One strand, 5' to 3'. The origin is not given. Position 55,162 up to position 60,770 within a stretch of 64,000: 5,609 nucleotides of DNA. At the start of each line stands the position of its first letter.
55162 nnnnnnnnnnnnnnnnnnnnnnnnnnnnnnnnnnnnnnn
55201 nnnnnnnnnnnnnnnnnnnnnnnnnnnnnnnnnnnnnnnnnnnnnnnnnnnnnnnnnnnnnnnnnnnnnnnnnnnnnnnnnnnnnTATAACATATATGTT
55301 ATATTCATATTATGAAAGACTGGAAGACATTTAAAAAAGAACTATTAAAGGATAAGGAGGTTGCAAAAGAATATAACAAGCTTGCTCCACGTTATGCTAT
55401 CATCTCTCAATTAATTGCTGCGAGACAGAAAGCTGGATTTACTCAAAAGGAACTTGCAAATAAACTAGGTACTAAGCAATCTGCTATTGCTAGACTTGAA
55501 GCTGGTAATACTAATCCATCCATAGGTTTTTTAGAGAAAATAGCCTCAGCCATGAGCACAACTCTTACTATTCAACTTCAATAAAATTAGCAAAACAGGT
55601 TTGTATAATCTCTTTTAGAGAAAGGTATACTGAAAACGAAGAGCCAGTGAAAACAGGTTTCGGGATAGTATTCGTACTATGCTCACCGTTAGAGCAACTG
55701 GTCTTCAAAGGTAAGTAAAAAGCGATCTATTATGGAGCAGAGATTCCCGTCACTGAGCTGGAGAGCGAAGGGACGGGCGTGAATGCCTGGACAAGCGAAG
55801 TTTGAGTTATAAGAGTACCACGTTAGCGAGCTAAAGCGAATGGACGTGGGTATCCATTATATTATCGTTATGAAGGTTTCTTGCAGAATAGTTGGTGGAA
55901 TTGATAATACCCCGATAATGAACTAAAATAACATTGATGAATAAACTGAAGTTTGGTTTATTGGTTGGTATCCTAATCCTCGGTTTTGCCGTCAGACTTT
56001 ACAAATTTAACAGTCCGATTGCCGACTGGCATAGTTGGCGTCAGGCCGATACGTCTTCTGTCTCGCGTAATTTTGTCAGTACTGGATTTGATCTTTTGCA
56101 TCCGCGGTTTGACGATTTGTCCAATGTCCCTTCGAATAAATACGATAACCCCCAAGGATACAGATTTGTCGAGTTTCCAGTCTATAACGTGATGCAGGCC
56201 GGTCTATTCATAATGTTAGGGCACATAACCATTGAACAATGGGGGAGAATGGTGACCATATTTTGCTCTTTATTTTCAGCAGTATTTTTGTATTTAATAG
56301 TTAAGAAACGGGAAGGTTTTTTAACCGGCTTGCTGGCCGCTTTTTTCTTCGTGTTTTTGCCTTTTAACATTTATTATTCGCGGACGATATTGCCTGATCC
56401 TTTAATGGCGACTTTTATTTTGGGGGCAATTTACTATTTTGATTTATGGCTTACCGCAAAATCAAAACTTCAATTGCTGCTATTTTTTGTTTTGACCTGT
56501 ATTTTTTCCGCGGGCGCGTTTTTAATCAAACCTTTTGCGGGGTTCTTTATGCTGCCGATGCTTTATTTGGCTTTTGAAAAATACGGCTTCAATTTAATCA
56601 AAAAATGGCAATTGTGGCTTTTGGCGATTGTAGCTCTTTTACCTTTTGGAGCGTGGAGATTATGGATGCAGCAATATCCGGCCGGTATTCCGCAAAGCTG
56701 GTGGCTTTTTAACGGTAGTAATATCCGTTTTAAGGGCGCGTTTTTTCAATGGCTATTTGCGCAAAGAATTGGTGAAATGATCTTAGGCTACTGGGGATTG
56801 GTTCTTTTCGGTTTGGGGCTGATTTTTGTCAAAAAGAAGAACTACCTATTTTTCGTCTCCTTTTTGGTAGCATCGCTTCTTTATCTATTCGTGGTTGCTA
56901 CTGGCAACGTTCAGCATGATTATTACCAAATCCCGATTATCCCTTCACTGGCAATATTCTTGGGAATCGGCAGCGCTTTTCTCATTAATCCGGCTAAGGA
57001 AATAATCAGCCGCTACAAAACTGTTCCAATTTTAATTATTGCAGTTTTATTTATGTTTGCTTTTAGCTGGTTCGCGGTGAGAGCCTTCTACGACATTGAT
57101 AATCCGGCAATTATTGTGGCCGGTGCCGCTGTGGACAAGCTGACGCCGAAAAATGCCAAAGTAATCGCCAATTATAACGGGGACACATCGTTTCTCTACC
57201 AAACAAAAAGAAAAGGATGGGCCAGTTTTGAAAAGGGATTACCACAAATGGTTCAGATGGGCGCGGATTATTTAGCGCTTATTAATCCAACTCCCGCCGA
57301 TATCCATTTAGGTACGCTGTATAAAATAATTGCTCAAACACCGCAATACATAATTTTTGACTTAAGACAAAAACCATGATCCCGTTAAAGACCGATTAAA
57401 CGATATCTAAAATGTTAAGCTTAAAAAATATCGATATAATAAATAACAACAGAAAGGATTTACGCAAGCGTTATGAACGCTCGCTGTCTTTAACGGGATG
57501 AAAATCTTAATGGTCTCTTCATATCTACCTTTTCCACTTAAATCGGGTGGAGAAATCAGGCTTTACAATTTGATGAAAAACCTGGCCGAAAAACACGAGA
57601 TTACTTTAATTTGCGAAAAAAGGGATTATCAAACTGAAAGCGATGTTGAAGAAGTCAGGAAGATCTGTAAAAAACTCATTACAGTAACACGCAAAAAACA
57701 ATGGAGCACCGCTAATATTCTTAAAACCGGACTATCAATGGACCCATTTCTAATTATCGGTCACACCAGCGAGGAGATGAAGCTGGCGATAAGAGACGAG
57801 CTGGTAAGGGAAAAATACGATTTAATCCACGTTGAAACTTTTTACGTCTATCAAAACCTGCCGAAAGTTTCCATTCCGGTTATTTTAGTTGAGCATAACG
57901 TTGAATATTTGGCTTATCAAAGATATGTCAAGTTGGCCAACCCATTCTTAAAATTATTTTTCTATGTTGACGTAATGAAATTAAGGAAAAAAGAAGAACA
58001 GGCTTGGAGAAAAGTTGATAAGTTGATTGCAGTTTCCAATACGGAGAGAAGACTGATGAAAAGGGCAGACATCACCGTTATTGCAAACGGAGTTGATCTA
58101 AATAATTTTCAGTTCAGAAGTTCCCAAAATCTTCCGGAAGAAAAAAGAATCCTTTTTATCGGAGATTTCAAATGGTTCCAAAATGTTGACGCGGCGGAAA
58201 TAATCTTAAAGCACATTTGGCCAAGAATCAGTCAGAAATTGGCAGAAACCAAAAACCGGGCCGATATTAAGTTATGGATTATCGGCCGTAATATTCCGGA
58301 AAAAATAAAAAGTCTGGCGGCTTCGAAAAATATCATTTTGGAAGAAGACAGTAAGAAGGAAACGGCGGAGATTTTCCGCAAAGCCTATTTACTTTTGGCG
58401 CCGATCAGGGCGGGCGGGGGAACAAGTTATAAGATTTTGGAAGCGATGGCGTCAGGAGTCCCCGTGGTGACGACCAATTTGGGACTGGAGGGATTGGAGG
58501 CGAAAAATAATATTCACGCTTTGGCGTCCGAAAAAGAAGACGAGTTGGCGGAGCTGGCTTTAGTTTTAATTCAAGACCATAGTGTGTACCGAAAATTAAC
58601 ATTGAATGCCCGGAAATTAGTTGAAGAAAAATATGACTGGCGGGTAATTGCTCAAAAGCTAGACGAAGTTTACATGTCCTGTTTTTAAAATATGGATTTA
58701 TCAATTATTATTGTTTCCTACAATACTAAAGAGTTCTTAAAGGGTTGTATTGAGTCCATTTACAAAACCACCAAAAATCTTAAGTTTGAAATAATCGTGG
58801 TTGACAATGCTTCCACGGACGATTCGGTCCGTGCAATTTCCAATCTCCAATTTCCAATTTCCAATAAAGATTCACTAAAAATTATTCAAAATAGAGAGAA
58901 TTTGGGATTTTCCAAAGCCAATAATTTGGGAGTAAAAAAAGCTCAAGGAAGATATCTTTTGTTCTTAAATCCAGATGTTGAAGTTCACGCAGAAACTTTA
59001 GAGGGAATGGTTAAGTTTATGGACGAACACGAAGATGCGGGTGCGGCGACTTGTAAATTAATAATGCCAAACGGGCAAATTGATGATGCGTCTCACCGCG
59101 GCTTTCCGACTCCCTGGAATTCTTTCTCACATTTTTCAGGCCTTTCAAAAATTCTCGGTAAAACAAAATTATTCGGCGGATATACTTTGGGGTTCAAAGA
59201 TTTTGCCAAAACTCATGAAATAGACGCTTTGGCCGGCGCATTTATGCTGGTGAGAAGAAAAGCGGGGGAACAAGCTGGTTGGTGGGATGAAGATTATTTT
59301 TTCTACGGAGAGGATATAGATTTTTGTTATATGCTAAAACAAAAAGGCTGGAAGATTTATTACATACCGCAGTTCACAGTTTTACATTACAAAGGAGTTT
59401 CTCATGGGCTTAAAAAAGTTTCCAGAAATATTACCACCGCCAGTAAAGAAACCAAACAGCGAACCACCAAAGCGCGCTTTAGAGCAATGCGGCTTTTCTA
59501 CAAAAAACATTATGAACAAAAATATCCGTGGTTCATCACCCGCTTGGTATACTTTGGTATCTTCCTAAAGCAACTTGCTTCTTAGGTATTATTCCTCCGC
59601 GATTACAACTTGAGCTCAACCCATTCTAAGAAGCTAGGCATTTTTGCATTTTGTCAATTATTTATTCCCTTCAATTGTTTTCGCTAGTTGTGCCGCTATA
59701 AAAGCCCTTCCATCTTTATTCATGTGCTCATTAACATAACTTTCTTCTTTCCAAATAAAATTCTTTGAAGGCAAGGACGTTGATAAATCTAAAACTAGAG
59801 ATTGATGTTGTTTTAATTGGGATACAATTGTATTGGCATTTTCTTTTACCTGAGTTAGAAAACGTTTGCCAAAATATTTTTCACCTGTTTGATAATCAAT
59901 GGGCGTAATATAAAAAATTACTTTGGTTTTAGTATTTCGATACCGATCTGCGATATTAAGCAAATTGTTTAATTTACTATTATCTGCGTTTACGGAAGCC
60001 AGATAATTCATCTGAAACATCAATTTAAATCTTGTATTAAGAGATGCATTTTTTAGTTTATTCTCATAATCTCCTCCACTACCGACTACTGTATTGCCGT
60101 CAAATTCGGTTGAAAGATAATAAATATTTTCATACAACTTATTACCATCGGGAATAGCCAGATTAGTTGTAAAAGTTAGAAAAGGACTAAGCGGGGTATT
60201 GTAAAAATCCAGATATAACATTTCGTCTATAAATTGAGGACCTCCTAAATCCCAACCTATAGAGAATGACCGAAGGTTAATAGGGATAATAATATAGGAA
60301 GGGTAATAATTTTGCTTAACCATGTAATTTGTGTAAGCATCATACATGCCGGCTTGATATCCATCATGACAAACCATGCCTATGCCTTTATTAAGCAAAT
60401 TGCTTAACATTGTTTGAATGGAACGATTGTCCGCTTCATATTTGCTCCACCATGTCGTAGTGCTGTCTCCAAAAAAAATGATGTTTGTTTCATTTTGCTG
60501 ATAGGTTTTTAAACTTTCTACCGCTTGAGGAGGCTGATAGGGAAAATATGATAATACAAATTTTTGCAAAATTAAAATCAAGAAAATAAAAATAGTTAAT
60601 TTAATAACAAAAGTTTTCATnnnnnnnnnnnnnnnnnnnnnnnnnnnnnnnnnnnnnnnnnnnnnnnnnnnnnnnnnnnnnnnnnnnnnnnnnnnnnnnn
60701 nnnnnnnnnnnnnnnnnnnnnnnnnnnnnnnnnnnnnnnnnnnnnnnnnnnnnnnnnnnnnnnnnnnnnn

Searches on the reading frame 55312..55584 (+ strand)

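Call 51: search_protein_families(library=pfam, proteins=[window:55312-55584:+], max_evalue=1)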
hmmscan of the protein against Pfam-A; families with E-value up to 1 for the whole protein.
window:55312-55584:+ (90 aa): 14 families
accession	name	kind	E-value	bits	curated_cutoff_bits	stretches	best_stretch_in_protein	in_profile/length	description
PF01381.28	HTH_3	-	2.7e-14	53.4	23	1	35-86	2-53/55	Helix-turn-helix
PF13560.12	HTH_31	-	3.5e-09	37.3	27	1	36-80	8-53/64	Helix-turn-helix domain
PF12844.13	HTH_19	-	3.6e-07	30.4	30.2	1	36-78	6-48/64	Helix-turn-helix domain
PF13744.12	HTH_37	-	2.6e-05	24.4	27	1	22-67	11-56/80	Helix-turn-helix domain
PF13443.12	HTH_26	-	0.00033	21.3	22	1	39-85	7-54/63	Cro/C1-type HTH DNA-binding domain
PF13413.12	HTH_25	-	0.00085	19.5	24.6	1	33-67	1-35/62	Helix-turn-helix domain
PF04545.22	Sigma70_r4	-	0.0061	16.5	24.1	1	33-63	11-41/50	Sigma-70, region 4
PF15731.11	MqsA_antitoxin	-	0.0067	17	30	1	32-73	72-113/131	Antitoxin component of bacterial toxin-antitoxin system, MqsA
PF17762.8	HTH_ParB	-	0.0068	17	22.6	1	39-60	17-38/102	ParB HTH domain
PF01371.25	Trp_repressor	-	0.015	15.7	27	1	9-62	20-69/88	Trp repressor protein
PF01047.28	MarR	-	0.096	13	24.6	1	38-61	13-36/59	MarR family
PF12840.13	HTH_20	-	0.11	12.9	27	1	27-59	6-35/51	Helix-turn-helix domain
PF09048.16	Cro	-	0.13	12.8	32.7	1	43-61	13-31/59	Cro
PF22495.2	HTH_92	-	0.2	11.5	27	1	36-69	2-35/45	RsaL-like HTH domain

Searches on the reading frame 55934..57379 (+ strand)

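Call 6: search_protein_families(library=pfam, proteins=[window:55934-57379:+], max_evalue=0.01)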
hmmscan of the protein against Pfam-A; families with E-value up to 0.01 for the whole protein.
window:55934-57379:+ (481 aa): 2 families
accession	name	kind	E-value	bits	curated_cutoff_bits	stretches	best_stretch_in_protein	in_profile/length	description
PF13231.12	PMT_2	-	1.5e-08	35.4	26.1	1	101-244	21-160/160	Dolichyl-phosphate-mannose-protein mannosyltransferase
PF02366.24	PMT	-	0.00013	22.1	22.7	1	104-229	85-212/245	Dolichyl-phosphate-mannose-protein mannosyltransferase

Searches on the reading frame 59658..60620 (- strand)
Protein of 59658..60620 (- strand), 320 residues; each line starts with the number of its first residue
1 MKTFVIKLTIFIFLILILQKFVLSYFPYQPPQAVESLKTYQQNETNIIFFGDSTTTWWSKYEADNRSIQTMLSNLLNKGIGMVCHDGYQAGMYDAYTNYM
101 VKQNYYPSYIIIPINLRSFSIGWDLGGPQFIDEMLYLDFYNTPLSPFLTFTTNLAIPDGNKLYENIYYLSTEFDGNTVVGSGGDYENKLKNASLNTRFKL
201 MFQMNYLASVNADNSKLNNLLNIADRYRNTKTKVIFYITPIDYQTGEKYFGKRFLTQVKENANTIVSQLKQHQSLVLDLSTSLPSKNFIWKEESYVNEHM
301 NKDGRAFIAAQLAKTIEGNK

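Call 51: search_protein_families(library=pfam, proteins=[window:59658-60620:-], max_evalue=1)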
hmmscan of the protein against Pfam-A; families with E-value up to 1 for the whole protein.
window:59658-60620:- (320 aa): 3 families
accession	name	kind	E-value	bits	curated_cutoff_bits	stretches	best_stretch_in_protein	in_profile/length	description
PF13472.12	Lipase_GDSL_2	-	0.035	15.1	32.9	0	212-304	81-175/178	GDSL-like Lipase/Acylhydrolase family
PF08931.15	Caudo_bapla_RBP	-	0.14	12.7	26.7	0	25-65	46-88/101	Lactophage receptor-binding protein C-terminal head domain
PF02813.19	Retro_M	-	0.2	12.5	25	1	53-100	10-57/86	Retroviral M domain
